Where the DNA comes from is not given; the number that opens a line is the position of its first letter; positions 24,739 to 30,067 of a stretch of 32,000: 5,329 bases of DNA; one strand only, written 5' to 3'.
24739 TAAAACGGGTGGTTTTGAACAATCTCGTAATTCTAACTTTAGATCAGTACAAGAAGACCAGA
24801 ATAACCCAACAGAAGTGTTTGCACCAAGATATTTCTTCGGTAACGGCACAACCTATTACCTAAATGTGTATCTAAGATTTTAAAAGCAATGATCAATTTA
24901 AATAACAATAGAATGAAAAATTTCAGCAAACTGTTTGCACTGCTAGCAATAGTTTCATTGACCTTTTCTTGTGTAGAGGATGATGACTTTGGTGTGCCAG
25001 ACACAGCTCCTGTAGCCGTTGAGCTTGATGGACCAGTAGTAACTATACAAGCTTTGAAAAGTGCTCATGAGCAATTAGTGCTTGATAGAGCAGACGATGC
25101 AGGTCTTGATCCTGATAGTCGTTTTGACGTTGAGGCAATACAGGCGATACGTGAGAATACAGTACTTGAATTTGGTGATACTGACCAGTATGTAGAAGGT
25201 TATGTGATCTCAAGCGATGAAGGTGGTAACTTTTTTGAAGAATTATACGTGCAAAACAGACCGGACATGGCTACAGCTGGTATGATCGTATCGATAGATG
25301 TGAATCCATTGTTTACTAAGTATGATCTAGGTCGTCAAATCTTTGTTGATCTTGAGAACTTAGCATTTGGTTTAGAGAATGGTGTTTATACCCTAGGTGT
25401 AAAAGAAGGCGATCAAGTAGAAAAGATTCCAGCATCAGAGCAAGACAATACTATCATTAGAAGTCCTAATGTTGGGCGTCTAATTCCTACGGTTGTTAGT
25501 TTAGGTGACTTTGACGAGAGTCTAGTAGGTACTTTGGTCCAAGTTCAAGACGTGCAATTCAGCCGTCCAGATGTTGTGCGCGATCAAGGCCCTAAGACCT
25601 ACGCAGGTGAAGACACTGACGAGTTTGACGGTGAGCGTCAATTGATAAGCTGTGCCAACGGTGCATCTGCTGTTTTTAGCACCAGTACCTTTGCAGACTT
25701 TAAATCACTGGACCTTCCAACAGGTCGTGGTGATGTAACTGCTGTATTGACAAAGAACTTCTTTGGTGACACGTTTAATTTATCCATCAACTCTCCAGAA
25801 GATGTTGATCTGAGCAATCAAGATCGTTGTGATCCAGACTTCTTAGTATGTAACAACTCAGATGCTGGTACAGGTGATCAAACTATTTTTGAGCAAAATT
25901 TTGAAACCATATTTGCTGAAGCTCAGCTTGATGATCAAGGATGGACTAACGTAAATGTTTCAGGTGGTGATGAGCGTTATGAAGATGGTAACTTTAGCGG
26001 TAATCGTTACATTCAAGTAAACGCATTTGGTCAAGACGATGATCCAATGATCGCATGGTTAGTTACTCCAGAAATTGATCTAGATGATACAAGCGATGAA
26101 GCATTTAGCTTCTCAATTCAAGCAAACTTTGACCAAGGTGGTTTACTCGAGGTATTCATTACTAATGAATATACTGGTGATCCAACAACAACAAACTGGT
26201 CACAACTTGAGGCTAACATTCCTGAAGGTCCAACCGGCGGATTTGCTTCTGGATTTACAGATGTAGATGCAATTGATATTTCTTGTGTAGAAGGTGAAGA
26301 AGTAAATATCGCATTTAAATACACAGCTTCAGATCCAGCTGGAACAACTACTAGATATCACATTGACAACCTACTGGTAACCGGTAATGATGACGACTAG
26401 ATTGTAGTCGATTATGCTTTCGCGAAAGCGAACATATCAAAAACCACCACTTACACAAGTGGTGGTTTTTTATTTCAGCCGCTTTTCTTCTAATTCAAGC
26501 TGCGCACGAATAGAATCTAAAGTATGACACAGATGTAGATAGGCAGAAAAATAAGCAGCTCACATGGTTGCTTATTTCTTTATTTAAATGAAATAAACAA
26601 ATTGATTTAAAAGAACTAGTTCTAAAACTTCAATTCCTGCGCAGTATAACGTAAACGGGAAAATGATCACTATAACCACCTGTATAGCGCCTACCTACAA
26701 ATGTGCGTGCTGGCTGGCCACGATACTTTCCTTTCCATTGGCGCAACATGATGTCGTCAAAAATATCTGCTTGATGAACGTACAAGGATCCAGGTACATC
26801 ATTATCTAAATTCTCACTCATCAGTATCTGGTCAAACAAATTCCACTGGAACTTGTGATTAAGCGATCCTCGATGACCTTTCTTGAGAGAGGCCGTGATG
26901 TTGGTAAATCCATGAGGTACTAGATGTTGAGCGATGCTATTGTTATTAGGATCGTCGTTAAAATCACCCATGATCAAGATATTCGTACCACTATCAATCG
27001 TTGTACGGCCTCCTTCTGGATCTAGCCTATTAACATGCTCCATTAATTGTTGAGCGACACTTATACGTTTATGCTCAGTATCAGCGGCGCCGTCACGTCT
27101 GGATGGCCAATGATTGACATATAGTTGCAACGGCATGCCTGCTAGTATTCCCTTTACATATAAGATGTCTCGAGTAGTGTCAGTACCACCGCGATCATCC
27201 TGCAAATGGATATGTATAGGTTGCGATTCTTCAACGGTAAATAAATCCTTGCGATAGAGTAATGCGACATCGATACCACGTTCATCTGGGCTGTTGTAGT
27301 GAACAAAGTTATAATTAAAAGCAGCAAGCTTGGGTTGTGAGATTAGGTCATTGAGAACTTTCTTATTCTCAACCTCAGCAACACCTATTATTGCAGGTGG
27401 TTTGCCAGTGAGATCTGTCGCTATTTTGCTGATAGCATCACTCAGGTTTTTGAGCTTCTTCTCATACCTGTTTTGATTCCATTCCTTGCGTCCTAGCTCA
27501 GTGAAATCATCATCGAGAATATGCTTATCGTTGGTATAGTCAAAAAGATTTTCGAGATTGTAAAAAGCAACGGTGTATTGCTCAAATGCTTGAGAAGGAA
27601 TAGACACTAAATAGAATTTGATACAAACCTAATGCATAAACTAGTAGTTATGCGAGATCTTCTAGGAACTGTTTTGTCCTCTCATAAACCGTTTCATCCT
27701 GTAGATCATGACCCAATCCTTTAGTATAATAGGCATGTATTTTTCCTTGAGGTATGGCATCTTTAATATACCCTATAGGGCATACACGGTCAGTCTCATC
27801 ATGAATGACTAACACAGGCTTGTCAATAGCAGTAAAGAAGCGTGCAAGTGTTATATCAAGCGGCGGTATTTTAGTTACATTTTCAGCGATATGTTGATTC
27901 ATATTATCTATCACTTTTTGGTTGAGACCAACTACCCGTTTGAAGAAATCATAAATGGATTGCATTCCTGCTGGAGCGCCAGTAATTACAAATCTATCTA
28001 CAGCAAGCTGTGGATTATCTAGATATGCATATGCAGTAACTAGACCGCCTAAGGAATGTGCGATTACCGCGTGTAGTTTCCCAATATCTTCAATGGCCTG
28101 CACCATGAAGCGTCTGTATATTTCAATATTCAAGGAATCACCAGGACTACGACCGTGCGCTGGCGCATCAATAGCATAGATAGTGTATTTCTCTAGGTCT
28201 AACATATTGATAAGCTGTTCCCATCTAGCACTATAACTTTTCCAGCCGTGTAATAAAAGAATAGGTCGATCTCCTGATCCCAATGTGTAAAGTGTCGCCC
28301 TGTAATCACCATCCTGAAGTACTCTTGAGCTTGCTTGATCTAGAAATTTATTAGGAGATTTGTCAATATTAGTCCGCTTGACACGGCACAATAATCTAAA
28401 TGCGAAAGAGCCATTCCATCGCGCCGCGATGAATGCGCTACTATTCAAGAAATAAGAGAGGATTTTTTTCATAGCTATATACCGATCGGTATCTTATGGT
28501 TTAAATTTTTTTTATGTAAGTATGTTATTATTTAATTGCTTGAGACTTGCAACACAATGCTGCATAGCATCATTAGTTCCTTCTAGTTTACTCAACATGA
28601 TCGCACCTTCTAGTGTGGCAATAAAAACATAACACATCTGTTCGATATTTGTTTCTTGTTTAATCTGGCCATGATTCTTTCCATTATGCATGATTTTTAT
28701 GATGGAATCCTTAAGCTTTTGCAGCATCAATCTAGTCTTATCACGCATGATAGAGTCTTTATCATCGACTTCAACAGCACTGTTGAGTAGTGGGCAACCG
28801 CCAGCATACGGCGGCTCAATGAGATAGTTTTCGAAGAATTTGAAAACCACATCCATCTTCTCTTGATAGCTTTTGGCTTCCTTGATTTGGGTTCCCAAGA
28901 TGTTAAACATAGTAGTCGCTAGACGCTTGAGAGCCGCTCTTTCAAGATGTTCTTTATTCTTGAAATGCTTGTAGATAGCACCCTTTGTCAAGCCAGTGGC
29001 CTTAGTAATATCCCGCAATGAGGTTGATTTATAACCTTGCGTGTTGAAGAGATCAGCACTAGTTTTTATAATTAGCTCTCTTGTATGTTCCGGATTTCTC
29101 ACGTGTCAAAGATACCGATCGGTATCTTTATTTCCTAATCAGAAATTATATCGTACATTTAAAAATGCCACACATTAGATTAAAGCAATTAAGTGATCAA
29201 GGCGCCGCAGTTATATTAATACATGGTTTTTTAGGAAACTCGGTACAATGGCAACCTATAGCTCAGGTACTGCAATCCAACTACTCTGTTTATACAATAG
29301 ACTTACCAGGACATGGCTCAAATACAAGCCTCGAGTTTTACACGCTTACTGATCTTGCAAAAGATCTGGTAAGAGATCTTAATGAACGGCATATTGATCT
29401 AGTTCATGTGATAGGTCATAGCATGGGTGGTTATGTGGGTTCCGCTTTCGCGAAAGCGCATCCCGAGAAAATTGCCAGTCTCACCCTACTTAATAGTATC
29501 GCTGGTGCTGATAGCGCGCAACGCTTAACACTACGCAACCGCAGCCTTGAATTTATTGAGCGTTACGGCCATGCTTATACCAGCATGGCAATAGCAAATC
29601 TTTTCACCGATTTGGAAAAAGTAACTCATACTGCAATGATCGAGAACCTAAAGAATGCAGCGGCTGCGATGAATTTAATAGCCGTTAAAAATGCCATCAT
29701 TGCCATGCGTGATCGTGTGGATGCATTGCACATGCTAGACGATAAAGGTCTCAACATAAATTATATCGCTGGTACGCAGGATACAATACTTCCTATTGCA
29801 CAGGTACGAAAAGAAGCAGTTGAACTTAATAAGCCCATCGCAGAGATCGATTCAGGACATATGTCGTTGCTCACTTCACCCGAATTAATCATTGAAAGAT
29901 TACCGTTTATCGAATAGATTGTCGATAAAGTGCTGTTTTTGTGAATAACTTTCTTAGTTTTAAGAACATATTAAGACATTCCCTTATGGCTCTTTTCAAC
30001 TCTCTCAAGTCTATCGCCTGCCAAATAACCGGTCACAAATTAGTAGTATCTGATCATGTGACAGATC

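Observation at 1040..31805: A perfect palindrome (core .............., up to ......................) recurs 11 times in 32 kb, in both intergenic and coding DNA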

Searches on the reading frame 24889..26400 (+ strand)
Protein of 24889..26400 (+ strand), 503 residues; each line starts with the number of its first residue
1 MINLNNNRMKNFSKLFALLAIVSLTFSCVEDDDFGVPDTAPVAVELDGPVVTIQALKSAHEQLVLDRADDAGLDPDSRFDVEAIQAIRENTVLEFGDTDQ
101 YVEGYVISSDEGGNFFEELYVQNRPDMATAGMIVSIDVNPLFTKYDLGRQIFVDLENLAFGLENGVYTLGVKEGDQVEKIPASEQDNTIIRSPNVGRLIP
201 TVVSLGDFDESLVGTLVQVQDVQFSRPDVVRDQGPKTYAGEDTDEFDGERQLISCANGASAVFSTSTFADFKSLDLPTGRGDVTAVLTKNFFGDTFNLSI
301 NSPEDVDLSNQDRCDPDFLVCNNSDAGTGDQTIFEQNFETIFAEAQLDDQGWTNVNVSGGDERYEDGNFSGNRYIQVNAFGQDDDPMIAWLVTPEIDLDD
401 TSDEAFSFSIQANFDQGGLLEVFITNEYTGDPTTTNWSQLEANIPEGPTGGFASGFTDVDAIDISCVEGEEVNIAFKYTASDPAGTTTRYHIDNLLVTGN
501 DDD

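Call 9: search_protein_families(library=ncbifam, proteins=[window:24889-26400:+])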
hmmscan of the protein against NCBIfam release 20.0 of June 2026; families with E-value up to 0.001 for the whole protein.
window:24889-26400:+ (503 aa): 2 families
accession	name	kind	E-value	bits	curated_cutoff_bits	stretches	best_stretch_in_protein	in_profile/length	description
NF052645.1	lipo_M949_1556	subfamily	4.2e-59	200.5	475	1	9-497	3-456/457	M949_1556 family lipoprotein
NF038128.1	choice_anch_J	domain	5.4e-18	65.7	30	1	334-497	2-162/162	choice-of-anchor J domain-containing protein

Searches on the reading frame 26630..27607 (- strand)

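Call 9: search_protein_families(library=ncbifam, proteins=[window:26630-27607:-])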
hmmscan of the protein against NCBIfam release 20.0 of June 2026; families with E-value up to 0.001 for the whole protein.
window:26630-27607:- (325 aa): 1 family
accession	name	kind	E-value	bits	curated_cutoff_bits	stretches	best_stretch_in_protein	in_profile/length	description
NF033681.1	ExeM_NucH_DNase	subfamily_domain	7.3e-13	48.2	300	1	4-320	229-542/546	ExeM/NucH family extracellular endonuclease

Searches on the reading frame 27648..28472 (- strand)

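Call 9: search_protein_families(library=ncbifam, proteins=[window:27648-28472:-])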
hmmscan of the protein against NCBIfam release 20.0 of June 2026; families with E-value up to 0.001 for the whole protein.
window:27648-28472:- (274 aa): 11 families
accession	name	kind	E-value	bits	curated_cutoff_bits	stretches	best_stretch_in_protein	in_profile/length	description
NF011457.0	PRK14875.1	equivalog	5.4e-14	51.9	307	1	63-166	126-232/372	acetoin dehydrogenase dihydrolipoyllysine-residue acetyltransferase subunit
TIGR01738.1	bioH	equivalog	1.1e-11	44.8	206.95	1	66-200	2-129/245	pimeloyl-ACP methyl ester esterase BioH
NF050089.1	i_nPHAscl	equivalog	1.6e-08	34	300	1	65-162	15-113/288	intracellular short-chain-length polyhydroxyalkanoate depolymerase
TIGR03695.1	menH_SHCHC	equivalog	5.5e-08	32.5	208.55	1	69-172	3-110/252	2-succinyl-6-hydroxy-2,4-cyclohexadiene-1-carboxylate synthase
NF045632.1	hydroxlase_HsaD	equivalog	1.2e-06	27.7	400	1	46-170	11-140/290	4,5:9,10-diseco-3-hydroxy-5,9,17-trioxoandrosta-1(10),2-diene-4-oate hydrolase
TIGR03056.1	bchO_mg_che_rel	equivalog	6.2e-06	25.4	172.55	0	48-153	7-116/278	alpha/beta fold hydrolase BchO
NF008340.0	PRK11126.1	equivalog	1.4e-05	24.4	261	1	71-172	17-118/255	2-succinyl-6-hydroxy-2,4-cyclohexadiene-1-carboxylate synthase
NF007674.0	PRK10349.1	equivalog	1.9e-05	24.4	449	1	63-196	8-133/256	pimeloyl-ACP methyl ester esterase BioH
NF051488.1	bifunc_PcaDC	exception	0.0001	21.6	390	1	70-196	14-141/375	bifunctional 3-oxoadipate enol-lactonase/4-carboxymuconolactone decarboxylase PcaDC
NF058580.1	lipase_V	equivalog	0.00017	21.3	300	1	69-147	26-105/230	EstV family lipase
TIGR02427.1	protocat_pcaD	equivalog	0.00071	19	255.85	0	82-185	27-131/251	3-oxoadipate enol-lactonase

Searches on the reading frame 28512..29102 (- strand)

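Call 9: search_protein_families(library=ncbifam, proteins=[window:28512-29102:-])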
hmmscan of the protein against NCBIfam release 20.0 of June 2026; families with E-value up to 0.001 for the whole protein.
window:28512-29102:- (196 aa): 22 families
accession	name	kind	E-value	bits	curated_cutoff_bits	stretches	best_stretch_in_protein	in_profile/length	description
NF041196.1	ScbR_bind_reg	equivalog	3e-24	86.2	150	1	5-189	5-183/191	ScbR family autoregulator-binding transcription factor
NF051457.1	acryl_TF_AcuR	equivalog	7.9e-18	64.5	247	1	3-183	14-195/204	acrylate utilization transcriptional regulator AcuR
NF051852.1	efflux_TF_MtrR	exception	5.9e-17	62.1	280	1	6-173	10-179/205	multidrug efflux system transcriptional repressor MtrR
NF058643.1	TranRegCurRPseudo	equivalog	1.9e-13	50.5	300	1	5-190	6-191/193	TetR family transcriptional repressor CurR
NF007949.0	PRK10668.1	equivalog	3.7e-12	46.2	271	1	5-58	10-63/216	multidrug efflux transporter transcriptional repressor AcrR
NF011572.0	PRK14996.1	equivalog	1.4e-11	44.7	144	1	5-183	7-181/192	TetR family transcriptional regulator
NF053516.1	TranRepPrsAVib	equivalog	5.4e-11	42.7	300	1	1-94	1-95/208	TetR family transcriptional repressor PsrA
NF053878.1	FATransRegFadRBac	equivalog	1.2e-10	41.5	200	1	9-168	6-161/190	fatty acid metabolism transcriptional regulator FadR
NF007430.0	PRK09975.1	equivalog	1.4e-10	40.6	274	1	6-168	11-174/220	acrEF/envCD operon transcriptional regulator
NF050111.1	TransRegSACE7040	equivalog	1.5e-10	41.3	250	1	8-89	3-84/186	SACE_7040 family transcriptional regulator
NF037937.1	septum_RefZ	equivalog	7.9e-09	35.7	180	1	8-94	1-86/195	forespore capture DNA-binding protein RefZ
NF000040.3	Tn10_TetC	equivalog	5.7e-08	33.2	425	1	9-96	16-102/197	tetracyline resistance-associated transcriptional repressor TetC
TIGR03384.1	betaine_BetI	equivalog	1.2e-07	31.6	201.3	1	8-87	10-89/189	choline-binding transcriptional repressor BetI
NF053731.1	TransRegFasRMycb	equivalog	1.2e-06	28.5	330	1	7-83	12-88/199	HTH-type transcriptional activator FasR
NF001978.0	PRK00767.1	equivalog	3.6e-06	26.9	118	1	8-86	11-90/197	transcriptional regulator BetI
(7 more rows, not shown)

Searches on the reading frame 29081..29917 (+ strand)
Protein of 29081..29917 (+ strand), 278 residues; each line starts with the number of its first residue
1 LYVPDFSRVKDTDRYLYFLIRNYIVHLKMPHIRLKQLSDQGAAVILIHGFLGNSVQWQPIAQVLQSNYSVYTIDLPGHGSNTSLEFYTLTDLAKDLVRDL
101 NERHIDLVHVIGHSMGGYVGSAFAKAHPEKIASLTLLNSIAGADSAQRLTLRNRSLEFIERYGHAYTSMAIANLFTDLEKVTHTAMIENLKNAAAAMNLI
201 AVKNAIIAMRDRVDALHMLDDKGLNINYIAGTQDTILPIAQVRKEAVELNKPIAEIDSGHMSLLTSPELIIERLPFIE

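Call 9: search_protein_families(library=ncbifam, proteins=[window:29081-29917:+])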
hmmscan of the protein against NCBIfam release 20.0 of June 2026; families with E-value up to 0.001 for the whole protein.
window:29081-29917:+ (278 aa): 26 families (the best 25 are shown)
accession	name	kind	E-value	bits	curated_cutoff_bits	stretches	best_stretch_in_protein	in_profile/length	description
NF011457.0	PRK14875.1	equivalog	3.1e-34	118.6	307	1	32-268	122-359/372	acetoin dehydrogenase dihydrolipoyllysine-residue acetyltransferase subunit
NF051488.1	bifunc_PcaDC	exception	3e-22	79.3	390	1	35-271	7-243/375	bifunctional 3-oxoadipate enol-lactonase/4-carboxymuconolactone decarboxylase PcaDC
TIGR03695.1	menH_SHCHC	equivalog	7.9e-22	77.9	208.55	1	42-153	3-118/252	2-succinyl-6-hydroxy-2,4-cyclohexadiene-1-carboxylate synthase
TIGR02427.1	protocat_pcaD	equivalog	1.4e-21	77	255.85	1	38-273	9-245/251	3-oxoadipate enol-lactonase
NF050089.1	i_nPHAscl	equivalog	1.7e-21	76.6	300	1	36-141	13-119/288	intracellular short-chain-length polyhydroxyalkanoate depolymerase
TIGR01738.1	bioH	equivalog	6.8e-21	75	206.95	1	41-245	3-210/245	pimeloyl-ACP methyl ester esterase BioH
NF051487.1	bifunc_PcaCD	exception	8.1e-21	74.6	430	1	40-268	171-401/413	bifunctional 4-carboxymuconolactone decarboxylase/3-oxoadipate enol-lactonase PcaCD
TIGR03611.1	RutD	equivalog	1e-18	67.7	238.5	1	38-270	10-247/258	pyrimidine utilization protein D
NF008340.0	PRK11126.1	equivalog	1.6e-16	60.3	261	1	35-235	8-212/255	2-succinyl-6-hydroxy-2,4-cyclohexadiene-1-carboxylate synthase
NF007954.0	PRK10673.1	equivalog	9e-15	54.6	399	1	37-138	12-113/255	esterase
NF007674.0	PRK10349.1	equivalog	1.5e-12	47.7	449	1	39-139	11-107/256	pimeloyl-ACP methyl ester esterase BioH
NF052610.1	macro_16_ester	equivalog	1.9e-11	43.8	420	1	86-157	74-147/281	alpha/beta fold macrolide esterase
TIGR03056.1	bchO_mg_che_rel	equivalog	4.5e-11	42.3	172.55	1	40-128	27-117/278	alpha/beta fold hydrolase BchO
NF004514.1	PRK05855.1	equivalog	6.7e-11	41.4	455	1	39-142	20-126/578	SDR family oxidoreductase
NF053684.1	esterase_mleBCA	exception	2.3e-10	40.1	570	1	85-148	73-137/281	BCA family alpha/beta fold macrolide esterase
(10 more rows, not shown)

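Call 74: search_solved_structures(query=window:29165-29917:+, show_alignments=2, max_evalue=1e-10)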
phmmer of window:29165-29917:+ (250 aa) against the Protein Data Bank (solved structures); distinct sequences matched with E-value up to 1e-10: 9.
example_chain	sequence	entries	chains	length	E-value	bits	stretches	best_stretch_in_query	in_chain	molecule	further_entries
7dq9_A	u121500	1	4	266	7e-23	84.8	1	14-242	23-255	Predicted hydrolases or acyltransferases (Alpha/beta hydrolase superfamily)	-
7c4d_A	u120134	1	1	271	8.1e-15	58.5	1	8-112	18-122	Putative esterase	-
4uhh_A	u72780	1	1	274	8.8e-15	58.3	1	12-244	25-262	ESTERASE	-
4uhc_A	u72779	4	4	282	9.7e-15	58.2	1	12-244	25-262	ESTERASE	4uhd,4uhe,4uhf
4opm_A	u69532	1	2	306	8.2e-13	51.9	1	15-124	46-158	Lipase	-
6i8w_A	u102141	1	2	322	7.9e-12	48.7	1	10-119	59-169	Alpha/beta fold hydrolase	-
5a62_A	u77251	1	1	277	2.6e-11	47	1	15-113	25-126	PUTATIVE ALPHA/BETA HYDROLASE FOLD PROTEIN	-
8ynv_A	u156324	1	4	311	3e-11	46.8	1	16-113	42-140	poly(3-hydroxybutyrate) depolymerase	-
8ynw_A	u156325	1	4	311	7.8e-11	45.4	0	16-113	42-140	Poly(3-hydroxybutyrate) depolymerase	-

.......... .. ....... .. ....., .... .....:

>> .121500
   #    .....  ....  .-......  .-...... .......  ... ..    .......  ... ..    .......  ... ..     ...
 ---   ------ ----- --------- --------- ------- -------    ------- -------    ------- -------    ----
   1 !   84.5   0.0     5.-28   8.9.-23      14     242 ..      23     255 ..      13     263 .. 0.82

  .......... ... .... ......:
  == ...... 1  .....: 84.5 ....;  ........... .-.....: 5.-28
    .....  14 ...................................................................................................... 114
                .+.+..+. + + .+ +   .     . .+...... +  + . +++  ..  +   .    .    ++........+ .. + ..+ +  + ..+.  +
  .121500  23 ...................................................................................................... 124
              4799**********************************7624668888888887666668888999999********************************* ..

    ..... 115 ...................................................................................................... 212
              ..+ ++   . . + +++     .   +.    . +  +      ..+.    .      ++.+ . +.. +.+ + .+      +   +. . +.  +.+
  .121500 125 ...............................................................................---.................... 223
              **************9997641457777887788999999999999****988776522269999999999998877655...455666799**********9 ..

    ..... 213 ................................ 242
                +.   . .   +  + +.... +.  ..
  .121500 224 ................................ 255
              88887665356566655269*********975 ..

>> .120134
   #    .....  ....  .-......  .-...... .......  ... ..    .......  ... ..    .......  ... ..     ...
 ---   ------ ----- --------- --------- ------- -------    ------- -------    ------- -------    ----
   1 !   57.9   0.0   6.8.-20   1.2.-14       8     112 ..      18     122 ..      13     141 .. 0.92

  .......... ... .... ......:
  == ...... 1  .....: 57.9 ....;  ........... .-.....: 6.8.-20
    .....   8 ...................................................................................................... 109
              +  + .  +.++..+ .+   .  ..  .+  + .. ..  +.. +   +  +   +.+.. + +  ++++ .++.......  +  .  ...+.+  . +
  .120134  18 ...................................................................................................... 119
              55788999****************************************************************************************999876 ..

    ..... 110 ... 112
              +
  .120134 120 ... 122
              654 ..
